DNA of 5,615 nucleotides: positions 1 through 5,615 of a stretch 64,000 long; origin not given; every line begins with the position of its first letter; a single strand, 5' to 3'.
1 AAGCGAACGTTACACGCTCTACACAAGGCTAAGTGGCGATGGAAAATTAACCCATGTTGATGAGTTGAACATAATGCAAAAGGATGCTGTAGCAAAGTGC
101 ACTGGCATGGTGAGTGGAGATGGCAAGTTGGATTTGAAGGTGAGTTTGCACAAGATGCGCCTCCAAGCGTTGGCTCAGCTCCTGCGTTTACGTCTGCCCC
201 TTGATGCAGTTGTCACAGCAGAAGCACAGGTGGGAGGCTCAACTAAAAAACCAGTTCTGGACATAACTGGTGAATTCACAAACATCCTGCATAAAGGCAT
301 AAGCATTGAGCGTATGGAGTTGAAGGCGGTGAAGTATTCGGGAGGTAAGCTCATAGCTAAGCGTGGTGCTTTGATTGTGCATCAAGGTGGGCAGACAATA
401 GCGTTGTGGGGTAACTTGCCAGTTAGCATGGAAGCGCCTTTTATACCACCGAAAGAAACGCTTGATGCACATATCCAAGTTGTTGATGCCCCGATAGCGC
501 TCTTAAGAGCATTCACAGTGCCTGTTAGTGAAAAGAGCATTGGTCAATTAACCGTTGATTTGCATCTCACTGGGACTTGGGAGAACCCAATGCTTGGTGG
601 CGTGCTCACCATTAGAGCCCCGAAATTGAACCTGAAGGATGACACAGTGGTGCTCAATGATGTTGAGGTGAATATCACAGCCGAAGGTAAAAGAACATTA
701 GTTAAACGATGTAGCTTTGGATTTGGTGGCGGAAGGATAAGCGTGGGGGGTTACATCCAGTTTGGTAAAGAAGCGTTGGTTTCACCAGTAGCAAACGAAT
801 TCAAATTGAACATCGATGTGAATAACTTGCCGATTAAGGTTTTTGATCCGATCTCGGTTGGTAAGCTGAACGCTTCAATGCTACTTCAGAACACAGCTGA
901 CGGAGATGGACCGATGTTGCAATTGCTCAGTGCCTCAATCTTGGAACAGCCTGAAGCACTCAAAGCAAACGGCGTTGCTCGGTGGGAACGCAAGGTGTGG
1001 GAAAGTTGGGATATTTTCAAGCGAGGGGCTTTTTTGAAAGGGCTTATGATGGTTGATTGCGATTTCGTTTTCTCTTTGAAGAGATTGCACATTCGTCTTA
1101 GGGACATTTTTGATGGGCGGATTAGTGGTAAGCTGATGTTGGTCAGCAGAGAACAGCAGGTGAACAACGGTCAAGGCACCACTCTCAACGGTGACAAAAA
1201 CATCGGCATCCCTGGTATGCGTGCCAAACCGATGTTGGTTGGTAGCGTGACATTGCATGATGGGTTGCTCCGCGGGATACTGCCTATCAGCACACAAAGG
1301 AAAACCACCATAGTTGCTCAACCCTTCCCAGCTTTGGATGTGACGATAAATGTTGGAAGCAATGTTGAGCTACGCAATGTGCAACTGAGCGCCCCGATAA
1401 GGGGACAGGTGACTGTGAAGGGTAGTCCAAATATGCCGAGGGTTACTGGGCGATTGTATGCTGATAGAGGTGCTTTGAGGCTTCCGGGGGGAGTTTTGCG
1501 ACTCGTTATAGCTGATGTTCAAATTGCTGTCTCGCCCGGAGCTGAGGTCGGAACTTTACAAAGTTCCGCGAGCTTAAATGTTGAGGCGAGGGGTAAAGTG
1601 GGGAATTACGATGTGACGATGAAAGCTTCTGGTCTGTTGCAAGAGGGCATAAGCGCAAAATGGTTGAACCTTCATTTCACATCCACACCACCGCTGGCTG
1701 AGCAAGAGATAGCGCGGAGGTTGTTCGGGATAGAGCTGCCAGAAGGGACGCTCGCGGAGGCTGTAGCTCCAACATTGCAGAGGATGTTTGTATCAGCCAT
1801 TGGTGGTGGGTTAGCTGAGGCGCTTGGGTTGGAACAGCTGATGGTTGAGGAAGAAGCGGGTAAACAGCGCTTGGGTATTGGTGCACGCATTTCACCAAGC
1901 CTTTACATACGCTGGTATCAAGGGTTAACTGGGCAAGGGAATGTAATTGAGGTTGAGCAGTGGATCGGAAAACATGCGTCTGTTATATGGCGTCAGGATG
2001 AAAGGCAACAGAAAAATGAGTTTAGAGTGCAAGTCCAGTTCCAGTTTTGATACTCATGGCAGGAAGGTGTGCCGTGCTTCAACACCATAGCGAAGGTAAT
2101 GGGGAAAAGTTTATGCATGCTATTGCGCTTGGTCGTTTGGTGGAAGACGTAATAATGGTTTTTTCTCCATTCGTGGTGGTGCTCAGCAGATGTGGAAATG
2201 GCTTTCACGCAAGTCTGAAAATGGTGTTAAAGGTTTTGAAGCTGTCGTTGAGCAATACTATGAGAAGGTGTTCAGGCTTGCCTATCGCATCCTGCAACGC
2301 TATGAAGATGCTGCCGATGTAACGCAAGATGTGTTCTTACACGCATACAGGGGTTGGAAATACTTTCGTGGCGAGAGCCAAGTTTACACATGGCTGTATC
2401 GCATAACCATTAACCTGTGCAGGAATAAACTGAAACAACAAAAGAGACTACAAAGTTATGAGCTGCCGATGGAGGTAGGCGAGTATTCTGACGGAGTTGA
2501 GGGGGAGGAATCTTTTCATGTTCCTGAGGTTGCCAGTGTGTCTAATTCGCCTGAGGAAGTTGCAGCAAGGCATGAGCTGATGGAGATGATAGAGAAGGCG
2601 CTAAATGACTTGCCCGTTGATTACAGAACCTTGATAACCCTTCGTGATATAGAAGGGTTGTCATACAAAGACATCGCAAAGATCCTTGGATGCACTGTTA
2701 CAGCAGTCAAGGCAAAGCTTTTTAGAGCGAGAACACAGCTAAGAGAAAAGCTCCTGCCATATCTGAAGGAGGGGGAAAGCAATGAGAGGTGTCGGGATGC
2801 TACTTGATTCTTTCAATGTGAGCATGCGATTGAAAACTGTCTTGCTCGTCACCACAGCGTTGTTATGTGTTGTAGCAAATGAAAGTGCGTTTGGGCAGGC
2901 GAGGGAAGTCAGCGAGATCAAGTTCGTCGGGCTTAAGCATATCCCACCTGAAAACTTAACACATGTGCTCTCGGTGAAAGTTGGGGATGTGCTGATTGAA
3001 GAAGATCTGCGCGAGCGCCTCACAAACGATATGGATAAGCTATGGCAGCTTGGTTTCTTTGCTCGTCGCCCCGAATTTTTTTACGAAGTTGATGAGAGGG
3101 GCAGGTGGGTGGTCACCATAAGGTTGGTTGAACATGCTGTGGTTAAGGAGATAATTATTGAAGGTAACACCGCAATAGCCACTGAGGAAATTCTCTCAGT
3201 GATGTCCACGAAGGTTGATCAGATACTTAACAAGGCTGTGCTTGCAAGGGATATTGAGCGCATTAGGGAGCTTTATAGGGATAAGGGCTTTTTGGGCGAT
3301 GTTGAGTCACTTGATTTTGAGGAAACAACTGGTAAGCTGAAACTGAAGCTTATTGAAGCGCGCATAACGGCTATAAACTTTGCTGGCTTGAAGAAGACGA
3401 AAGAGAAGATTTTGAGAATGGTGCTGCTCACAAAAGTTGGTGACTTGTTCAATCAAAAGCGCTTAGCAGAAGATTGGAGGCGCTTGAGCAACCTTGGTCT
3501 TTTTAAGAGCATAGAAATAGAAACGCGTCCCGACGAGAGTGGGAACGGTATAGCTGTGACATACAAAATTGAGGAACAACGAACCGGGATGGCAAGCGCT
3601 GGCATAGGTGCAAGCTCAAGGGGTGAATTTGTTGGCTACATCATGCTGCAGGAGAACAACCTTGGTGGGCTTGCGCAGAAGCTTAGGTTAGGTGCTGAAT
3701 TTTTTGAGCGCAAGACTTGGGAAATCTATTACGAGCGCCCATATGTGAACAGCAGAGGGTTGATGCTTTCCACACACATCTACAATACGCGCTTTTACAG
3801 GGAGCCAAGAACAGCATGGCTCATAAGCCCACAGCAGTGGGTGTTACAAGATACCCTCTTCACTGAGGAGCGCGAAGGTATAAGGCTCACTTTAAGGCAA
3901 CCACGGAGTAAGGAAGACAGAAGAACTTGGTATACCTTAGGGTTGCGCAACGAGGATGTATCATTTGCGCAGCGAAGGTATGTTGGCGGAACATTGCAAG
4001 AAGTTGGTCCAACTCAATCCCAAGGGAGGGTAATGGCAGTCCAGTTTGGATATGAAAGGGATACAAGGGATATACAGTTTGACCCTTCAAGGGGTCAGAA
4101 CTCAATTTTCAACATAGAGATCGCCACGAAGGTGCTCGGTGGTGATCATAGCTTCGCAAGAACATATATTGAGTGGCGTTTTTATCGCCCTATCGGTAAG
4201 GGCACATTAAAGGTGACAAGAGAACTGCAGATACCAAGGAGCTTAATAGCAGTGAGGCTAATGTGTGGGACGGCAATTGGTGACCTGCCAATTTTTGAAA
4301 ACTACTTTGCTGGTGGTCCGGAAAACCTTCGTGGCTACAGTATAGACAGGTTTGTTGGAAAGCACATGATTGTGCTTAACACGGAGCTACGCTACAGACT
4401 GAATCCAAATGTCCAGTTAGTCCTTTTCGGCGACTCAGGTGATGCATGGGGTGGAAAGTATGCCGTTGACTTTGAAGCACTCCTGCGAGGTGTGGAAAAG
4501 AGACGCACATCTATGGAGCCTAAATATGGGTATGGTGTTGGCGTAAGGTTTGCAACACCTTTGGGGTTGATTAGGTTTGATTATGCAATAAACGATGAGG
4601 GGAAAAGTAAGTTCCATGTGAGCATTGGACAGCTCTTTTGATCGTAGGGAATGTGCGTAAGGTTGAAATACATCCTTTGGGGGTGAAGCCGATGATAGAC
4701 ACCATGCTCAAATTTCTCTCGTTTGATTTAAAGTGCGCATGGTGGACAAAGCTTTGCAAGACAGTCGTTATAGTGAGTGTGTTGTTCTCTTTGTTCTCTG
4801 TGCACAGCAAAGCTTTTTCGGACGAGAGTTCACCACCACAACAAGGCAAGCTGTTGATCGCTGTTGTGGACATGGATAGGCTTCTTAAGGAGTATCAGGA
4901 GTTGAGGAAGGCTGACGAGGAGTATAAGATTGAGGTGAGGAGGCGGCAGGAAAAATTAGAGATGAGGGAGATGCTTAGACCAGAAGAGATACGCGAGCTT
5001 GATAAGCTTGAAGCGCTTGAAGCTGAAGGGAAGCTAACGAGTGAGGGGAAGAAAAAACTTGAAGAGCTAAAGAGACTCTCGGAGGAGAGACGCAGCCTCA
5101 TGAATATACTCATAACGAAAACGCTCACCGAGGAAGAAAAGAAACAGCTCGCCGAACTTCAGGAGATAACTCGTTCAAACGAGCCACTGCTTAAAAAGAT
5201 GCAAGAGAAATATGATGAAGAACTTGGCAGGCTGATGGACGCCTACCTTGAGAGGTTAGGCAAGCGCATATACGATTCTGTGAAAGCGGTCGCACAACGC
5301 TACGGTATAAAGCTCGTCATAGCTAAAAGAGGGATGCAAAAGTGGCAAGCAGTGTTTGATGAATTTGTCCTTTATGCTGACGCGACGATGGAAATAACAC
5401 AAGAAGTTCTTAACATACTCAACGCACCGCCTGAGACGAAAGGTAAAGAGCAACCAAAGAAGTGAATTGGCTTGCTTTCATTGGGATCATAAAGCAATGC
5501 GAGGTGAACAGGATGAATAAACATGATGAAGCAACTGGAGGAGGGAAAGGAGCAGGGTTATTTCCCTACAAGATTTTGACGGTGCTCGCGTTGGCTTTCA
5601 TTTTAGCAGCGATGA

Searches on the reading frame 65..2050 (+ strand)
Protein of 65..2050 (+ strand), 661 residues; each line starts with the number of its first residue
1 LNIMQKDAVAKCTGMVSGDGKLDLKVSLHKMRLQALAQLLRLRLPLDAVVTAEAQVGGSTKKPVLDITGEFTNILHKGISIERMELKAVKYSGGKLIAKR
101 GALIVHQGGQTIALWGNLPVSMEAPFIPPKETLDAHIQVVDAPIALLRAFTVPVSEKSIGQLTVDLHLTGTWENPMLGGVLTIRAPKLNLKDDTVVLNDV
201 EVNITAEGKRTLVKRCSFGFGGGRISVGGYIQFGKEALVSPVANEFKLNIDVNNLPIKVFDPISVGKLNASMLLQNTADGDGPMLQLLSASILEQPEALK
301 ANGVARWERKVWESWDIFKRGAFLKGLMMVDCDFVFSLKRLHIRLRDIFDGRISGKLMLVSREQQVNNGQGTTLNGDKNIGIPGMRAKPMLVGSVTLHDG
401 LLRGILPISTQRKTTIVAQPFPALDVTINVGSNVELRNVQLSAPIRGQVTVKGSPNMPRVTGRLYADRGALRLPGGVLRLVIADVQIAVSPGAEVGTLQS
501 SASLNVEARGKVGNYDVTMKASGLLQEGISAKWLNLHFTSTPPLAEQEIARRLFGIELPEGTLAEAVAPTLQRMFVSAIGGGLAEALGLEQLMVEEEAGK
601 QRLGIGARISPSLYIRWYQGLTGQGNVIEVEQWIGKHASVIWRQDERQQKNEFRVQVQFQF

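Call 38: search_protein_families(library=pfam, proteins=[window:65-2050:+], max_evalue=0.00001)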
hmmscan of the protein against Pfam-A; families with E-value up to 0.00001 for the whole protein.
window:65-2050:+ (661 aa): 1 family
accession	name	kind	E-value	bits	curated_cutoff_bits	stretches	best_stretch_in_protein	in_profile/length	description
PF04357.19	TamB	-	1.9e-18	67.3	22.4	1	337-661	34-379/381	TamB, inner membrane protein subunit of TAM complex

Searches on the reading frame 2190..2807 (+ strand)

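Call 38: search_protein_families(library=pfam, proteins=[window:2190-2807:+], max_evalue=0.00001)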
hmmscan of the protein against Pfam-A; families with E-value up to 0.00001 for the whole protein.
window:2190-2807:+ (205 aa): 4 families
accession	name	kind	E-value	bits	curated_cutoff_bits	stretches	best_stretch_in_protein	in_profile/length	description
PF08281.18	Sigma70_r4_2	-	3.3e-19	68.7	25.7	1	132-184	2-54/54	Sigma-70, region 4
PF04542.20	Sigma70_r2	-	3.6e-17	62.4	24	1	20-86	2-70/71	Sigma-70 region 2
PF04545.22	Sigma70_r4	-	1.3e-08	34.7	24.1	1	137-186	1-50/50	Sigma-70, region 4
PF07638.17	Sigma70_ECF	-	2.5e-07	31.2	21.1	1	18-188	21-183/185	ECF sigma factor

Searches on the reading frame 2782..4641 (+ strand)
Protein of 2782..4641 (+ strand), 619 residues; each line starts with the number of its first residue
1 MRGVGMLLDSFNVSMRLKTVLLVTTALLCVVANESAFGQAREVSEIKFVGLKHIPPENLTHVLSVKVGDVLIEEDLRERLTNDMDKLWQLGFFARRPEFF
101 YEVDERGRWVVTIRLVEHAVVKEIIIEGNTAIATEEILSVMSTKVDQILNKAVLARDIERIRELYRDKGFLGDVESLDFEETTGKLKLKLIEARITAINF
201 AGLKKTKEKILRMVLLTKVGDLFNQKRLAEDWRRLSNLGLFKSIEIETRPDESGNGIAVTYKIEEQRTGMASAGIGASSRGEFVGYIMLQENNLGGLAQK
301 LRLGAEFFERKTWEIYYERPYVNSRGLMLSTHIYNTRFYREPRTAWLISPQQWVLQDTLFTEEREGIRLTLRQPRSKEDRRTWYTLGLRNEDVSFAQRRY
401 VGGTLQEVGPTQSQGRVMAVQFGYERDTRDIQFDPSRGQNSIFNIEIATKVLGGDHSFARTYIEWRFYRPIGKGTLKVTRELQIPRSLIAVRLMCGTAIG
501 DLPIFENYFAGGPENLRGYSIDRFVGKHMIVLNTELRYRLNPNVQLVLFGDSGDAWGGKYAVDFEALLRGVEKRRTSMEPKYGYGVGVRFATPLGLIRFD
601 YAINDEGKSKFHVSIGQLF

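Call 38: search_protein_families(library=pfam, proteins=[window:2782-4641:+], max_evalue=0.00001)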
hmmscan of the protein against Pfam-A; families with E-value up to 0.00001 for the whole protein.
window:2782-4641:+ (619 aa): 3 families
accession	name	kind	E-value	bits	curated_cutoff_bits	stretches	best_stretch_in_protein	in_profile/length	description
PF01103.29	Omp85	-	1.6e-37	130.2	24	1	293-619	1-325/325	Omp85 superfamily domain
PF07244.20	POTRA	-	4.1e-34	117.6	21.3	2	194-265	2-78/79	Surface antigen variable number repeat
PF08479.16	POTRA_2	-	6.2e-06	26.4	24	0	121-192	3-75/76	POTRA domain, ShlB-type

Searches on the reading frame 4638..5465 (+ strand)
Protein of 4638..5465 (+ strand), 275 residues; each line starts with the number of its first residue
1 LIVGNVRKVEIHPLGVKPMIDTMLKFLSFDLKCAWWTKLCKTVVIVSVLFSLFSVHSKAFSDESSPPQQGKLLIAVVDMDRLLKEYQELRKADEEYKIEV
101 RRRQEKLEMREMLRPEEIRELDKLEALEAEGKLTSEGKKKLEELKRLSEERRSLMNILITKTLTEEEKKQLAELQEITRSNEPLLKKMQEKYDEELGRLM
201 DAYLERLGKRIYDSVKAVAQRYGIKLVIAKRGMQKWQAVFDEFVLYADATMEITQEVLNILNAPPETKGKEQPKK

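Call 38: search_protein_families(library=pfam, proteins=[window:4638-5465:+], max_evalue=0.00001)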
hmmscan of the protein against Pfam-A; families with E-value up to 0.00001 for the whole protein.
window:4638-5465:+ (275 aa): 1 family
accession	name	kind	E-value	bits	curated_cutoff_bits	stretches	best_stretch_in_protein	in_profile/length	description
PF03938.19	OmpH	-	4.8e-12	46.7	32.4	1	127-261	18-141/141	Outer membrane protein (OmpH-like)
